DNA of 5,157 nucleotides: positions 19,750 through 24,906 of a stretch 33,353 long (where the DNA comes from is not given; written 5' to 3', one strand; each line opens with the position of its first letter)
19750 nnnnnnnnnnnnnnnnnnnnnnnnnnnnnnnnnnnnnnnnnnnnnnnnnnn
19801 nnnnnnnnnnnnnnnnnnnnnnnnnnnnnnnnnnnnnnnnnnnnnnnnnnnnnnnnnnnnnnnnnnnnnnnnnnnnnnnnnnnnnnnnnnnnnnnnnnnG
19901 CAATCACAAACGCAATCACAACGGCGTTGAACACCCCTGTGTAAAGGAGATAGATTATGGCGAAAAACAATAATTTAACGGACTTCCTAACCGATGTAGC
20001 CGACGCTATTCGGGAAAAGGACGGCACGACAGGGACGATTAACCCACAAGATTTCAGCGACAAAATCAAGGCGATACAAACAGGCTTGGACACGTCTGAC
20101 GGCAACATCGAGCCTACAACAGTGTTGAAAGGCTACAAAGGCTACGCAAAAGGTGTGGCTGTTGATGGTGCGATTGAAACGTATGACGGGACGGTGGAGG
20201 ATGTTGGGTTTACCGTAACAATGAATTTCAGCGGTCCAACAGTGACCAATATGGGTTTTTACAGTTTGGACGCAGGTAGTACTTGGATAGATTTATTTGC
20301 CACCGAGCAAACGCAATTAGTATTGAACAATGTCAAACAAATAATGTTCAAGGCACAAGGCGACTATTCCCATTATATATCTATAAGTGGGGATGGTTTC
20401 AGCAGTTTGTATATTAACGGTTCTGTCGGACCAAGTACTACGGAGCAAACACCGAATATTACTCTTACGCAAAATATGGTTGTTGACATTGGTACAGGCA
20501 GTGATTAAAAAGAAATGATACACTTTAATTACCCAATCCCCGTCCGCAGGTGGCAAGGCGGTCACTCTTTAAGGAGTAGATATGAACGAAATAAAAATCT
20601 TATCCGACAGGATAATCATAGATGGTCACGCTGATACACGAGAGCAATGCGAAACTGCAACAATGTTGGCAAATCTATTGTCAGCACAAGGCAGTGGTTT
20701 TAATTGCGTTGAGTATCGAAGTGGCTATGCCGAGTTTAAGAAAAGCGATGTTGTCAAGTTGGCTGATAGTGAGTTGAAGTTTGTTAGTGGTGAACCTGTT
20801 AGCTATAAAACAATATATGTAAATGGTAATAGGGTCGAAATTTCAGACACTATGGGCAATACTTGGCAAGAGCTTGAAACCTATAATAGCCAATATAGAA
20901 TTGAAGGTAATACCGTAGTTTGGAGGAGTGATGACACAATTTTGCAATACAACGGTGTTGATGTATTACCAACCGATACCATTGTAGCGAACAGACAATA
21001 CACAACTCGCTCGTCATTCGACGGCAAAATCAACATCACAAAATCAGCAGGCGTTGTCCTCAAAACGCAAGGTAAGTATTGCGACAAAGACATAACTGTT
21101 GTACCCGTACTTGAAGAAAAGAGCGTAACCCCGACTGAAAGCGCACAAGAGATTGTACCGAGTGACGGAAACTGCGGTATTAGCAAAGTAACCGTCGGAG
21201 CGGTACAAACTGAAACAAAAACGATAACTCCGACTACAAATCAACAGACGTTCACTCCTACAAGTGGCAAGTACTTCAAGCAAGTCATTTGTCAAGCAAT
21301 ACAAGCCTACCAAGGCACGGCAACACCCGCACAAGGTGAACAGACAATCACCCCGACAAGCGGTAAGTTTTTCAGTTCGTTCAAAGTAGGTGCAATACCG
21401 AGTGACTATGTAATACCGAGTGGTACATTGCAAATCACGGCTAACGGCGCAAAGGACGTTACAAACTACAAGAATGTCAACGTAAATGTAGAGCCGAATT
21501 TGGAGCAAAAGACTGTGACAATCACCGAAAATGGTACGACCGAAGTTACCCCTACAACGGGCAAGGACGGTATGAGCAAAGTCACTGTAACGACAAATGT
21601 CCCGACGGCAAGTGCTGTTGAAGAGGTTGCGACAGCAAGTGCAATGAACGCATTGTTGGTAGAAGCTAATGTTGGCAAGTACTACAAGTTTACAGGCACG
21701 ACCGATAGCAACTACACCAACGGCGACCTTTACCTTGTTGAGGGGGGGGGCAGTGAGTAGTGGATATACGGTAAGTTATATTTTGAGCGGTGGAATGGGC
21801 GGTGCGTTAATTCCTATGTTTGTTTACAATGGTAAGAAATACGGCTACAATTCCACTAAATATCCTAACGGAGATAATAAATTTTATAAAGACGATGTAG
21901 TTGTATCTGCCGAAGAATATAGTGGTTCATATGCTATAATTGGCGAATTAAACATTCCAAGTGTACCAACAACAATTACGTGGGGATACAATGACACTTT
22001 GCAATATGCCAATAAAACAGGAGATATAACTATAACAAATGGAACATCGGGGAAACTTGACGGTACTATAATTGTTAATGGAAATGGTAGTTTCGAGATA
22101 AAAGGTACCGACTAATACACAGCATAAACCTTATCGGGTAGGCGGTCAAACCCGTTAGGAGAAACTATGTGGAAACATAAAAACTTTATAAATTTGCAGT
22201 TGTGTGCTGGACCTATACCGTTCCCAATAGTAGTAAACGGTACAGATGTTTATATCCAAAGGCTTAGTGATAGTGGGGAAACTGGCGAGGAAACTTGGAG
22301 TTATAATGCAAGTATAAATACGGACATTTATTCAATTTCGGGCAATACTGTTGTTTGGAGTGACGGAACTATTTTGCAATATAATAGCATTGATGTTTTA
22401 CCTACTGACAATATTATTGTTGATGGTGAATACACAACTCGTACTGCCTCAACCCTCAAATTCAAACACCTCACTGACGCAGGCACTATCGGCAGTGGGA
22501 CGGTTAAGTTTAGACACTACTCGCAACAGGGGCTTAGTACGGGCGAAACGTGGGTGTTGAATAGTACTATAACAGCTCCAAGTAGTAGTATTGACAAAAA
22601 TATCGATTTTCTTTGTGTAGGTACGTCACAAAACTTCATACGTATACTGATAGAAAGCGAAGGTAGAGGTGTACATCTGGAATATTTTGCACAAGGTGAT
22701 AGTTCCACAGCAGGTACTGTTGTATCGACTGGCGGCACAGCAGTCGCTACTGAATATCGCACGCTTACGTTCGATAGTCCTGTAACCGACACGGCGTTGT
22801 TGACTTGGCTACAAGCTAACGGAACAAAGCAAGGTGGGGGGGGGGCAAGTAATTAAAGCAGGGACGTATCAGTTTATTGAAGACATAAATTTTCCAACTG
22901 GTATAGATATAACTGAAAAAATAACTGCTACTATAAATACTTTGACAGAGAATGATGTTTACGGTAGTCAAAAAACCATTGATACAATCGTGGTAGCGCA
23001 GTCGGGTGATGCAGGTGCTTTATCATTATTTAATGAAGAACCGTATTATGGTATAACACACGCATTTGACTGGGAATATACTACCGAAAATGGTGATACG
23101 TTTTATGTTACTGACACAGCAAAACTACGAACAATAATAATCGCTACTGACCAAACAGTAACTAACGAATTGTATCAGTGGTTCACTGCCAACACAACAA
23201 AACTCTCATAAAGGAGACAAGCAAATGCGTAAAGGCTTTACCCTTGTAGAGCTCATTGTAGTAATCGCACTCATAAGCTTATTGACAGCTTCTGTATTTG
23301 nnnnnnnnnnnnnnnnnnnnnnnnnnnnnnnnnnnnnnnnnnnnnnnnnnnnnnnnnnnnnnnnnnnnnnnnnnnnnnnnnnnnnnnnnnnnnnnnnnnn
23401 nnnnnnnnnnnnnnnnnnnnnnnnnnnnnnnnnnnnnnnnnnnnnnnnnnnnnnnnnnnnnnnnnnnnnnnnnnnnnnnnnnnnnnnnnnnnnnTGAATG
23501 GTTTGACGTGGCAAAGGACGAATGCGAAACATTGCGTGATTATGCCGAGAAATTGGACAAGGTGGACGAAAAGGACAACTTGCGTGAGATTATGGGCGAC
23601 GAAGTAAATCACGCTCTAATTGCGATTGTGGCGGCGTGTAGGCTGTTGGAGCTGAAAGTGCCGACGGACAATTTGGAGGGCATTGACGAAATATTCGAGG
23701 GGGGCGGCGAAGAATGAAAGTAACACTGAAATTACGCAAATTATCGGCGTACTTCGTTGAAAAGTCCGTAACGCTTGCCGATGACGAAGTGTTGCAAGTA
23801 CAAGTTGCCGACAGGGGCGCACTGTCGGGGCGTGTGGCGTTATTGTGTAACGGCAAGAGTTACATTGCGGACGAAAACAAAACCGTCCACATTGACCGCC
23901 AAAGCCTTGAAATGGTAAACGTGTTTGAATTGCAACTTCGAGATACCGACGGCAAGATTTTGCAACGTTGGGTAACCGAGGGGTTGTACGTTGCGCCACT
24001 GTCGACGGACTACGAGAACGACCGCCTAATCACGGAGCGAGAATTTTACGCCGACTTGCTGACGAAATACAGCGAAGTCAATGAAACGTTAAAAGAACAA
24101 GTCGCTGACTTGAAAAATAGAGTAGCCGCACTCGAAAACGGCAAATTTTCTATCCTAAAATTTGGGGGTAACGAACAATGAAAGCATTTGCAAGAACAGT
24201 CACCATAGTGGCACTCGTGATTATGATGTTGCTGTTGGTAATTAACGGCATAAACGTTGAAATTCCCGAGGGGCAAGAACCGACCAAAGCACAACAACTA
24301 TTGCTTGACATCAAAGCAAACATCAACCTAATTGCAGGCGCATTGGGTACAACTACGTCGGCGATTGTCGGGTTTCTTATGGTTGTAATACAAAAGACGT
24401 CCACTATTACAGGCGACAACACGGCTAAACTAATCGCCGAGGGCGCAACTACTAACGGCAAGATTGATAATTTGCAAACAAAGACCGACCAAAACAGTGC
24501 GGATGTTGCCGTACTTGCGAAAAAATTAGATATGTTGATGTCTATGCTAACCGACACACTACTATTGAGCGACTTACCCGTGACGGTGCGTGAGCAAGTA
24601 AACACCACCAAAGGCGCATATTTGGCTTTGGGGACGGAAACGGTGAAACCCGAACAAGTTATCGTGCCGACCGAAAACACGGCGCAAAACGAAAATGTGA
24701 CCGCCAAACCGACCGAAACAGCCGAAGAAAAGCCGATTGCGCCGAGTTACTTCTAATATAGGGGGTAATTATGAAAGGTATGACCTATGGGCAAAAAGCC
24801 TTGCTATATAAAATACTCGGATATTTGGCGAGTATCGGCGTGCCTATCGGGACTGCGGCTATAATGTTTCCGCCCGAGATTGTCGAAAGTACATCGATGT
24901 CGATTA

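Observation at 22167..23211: RBP cassette B: G10 tract separates two tandem homologous domains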

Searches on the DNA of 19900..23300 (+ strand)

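Call 8: search_dna_similar(query=window:19900-23300:+, collection=phages, mode=distant)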
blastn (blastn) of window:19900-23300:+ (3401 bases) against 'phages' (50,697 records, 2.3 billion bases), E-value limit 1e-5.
No match.

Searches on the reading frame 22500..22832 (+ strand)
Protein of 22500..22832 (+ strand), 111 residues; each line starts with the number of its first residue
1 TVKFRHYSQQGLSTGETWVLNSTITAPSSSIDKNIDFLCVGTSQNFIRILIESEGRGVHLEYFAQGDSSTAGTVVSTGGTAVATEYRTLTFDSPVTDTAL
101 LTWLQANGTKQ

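Call 45: find_related_loci(query=A1, collection=metagenome_contigs, flank=2500)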
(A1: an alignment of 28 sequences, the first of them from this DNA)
Query A1 (111 aa) in metagenome_contigs; peptide patterns used: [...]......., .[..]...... (x = any residue, [..] = any of these).
292 stretches matched a pattern; 56 encode a relative of the query (tblastn E <= 1e-3); 56 distinct loci.
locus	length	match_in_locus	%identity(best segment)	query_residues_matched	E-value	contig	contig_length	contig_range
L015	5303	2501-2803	47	1-111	2e-22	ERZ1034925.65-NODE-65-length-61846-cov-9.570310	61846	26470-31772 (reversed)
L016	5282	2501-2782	50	13-111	7e-21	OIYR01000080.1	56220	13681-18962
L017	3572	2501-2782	50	13-111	7e-21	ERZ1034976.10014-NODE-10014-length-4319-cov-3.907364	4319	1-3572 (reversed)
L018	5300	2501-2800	43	1-111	1e-19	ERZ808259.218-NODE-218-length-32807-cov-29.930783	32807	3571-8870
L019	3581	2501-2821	45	1-111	2e-19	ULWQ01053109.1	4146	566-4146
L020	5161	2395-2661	46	12-111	1e-18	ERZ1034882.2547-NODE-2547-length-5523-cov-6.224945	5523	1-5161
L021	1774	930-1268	38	2-111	2e-17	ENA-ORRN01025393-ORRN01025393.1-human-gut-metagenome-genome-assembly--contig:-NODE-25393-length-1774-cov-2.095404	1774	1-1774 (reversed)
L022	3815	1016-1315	43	1-111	5e-17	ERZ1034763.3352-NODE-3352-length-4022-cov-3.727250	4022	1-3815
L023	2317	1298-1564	45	12-111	4e-16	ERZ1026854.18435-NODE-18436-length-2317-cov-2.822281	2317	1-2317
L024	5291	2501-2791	41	1-111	2e-15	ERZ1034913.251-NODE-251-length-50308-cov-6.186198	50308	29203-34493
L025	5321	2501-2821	38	7-111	7e-15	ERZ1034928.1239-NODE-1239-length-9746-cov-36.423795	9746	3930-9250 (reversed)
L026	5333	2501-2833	38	16-111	2e-14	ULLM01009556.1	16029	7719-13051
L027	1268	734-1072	39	1-111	2e-14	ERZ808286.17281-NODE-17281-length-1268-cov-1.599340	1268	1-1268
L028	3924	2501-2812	38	1-111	4e-14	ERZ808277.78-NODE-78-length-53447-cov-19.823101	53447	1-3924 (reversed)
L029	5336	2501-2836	45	1-111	5e-14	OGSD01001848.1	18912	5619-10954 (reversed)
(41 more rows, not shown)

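Call 46: find_related_loci(query=A1, collection=genome_contigs, flank=6000)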
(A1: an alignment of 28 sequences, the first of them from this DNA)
Query A1 (111 aa) in genome_contigs; peptide patterns used: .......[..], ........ (x = any residue, [..] = any of these).
44 stretches matched a pattern; 2 encode a relative of the query (tblastn E <= 1e-3); 2 distinct loci.
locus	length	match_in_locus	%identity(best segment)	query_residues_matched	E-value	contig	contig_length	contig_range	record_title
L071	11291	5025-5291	46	12-111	3e-19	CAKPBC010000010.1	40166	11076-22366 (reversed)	MAG: uncultured Bacilli bacterium isolate REFINED_METABAT215_TOP10_CONTIGS_1500_ASSEMBLY_K77_MERGED__Hadza_MoBio_hadza-E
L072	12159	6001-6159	36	2-48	1e-5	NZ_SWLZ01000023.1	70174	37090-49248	Robertmurraya siralis strain 171544 NODE_23_length_70174_cov_52.467617, whole genome shotgun sequence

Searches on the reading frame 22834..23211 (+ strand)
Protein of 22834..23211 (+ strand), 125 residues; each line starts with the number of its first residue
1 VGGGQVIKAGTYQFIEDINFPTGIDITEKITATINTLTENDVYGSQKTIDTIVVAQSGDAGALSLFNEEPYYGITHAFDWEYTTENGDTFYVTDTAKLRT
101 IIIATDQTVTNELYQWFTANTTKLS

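Call 9: search_protein_families(library=pfam, proteins=[window:22834-23211:+], max_evalue=0.1)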
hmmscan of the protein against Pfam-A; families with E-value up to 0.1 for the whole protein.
window:22834-23211:+ (125 aa): 0 families

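Call 10: search_protein_families(library=phrogs, proteins=[window:22834-23211:+], max_evalue=0.01)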
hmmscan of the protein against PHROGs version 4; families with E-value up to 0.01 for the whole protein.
window:22834-23211:+ (125 aa): 0 families

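Call 88: predict_structure(alignment_id=A2)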
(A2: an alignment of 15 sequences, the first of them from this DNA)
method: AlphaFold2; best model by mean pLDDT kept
length: 119 residues; sequences in the alignment: 15
mean_pLDDT: 96.9   pTM: 0.88
mean pLDDT of the five models: 96.9, 96.7, 96.5, 96.2, 94.3
residues with pLDDT >= 90: 114; 70-90: 5; 50-70: 0; < 50: 0
segments of 3 or more residues with pLDDT < 50: none
pLDDT, mean of each block of 10 residues (from residue 1): 97 95 98 98 98 93 97 96 97 98 98 97
secondary structure, 60 per line:
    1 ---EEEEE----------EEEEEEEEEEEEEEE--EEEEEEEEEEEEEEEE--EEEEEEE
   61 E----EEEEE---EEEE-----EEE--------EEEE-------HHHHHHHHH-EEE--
elements in order: E4-8 E19-33 E36-51 E54-61 E66-70 E74-77 E83-85 E94-97 H105-113 E115-117

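Call 90: fold_search(model_id=the predicted structure, library=pdb)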
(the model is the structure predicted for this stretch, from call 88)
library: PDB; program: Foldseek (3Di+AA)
matches with E <= 10: 167; with E <= 0.001: 0
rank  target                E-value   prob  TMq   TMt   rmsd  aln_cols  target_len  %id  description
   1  6oau_A                3.4e-01  0.09  0.21  0.08  14.0       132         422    8  Apo Structure of WT Lipoprotein Lipase in Complex with GPIHBP1 Mutant N78D N82D produced in GnTI-deficient HEK293-F ce (released 2019-05-08)
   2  6oaz_A                4.0e-01  0.11  0.23  0.09  15.3       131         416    9  Apo Structure of WT Lipoprotein Lipase in Complex with GPIHBP1 Mutant N78D N82D produced in HEK293-F cells (released 2019-05-08)
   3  6ob0_A                8.9e-01  0.06  0.21  0.08  14.1       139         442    9  Compound 2 bound structure of WT Lipoprotein Lipase in Complex with GPIHBP1 Mutant N78D N82D produced in HEK293-F cell (released 2019-05-08)
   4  4ink                  9.4e-01  0.09  0.23  0.17  10.3       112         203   10  Crystal structure of SplD protease from Staphylococcus aureus at 1.56 A resolution (released 2013-10-30)
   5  7k8u_B                9.4e-01  0.04  0.16  0.04  15.8       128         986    5  Structure of the SARS-CoV-2 S 6P trimer in complex with the human neutralizing antibody Fab fragment, C104 (released 2020-10-21)
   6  2oqb_B                1.0e+00  0.18  0.31  0.34   7.0       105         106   10  Crystal structure of the N-terminal domain of coactivator-associated methyltransferase 1 (CARM1) (released 2007-10-30)
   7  6rd4_R                1.0e+00  0.02  0.13  0.11  15.6       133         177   18  CryoEM structure of Polytomella F-ATP synthase, Full dimer, composite map (released 2019-07-03)
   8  6e7k_A                1.2e+00  0.05  0.21  0.08  13.7       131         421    8  Structure of the lipoprotein lipase GPIHBP1 complex that mediates plasma triglyceride hydrolysis (released 2018-12-19)
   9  3e8v                  1.5e+00  0.04  0.17  0.21  13.1        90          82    7  Crystal structure of a possible transglutaminase-family protein proteolytic fragment from Bacteroides fragilis (released 2008-09-02)
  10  6e7k_B                1.7e+00  0.05  0.22  0.09  15.5       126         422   10  Structure of the lipoprotein lipase GPIHBP1 complex that mediates plasma triglyceride hydrolysis (released 2018-12-19)
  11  8a7d_C                1.7e+00  0.03  0.19  0.05  15.0       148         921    8  Partial dimer complex of PAPP-A and its inhibitor STC2 (released 2022-11-02)
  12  9srg                  1.8e+00  0.02  0.14  0.12  12.5       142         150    9  Prenylated FMN oxidative maturase PhdC, FMN-bound (released 2025-12-17)
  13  1tqz_MODEL_1_A        1.9e+00  0.12  0.31  0.28   8.0       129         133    8  Solution structure of NECAP1 protein (released 2005-07-26)
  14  9nk1                  2.0e+00  0.02  0.14  0.12  12.6       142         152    9  Prenylated-FMN maturase PhdC from Mycolicibacterium fortuitum bound to flavin mononucleotide (released 2026-02-18)
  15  3nbe_A                2.1e+00  0.04  0.22  0.19  11.4       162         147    7  Clitocybe nebularis ricin B-like lectin (CNL) in complex with N,N'-diacetyllactosediamine (released 2011-07-13)
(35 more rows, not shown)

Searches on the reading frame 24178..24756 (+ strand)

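Call 58: search_protein_families(library=pfam, proteins=[window:24178-24756:+], max_evalue=0.01)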
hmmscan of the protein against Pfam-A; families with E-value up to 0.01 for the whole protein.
window:24178-24756:+ (192 aa): 0 families

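Call 70: search_protein_families(library=phrogs, proteins=[window:24178-24756:+], max_evalue=0.01)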
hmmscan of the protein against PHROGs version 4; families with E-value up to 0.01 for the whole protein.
window:24178-24756:+ (192 aa): 1 family
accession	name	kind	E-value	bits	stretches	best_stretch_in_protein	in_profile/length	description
phrog_2807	-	unknown function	0.0094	16.5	0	46-126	119-198/273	-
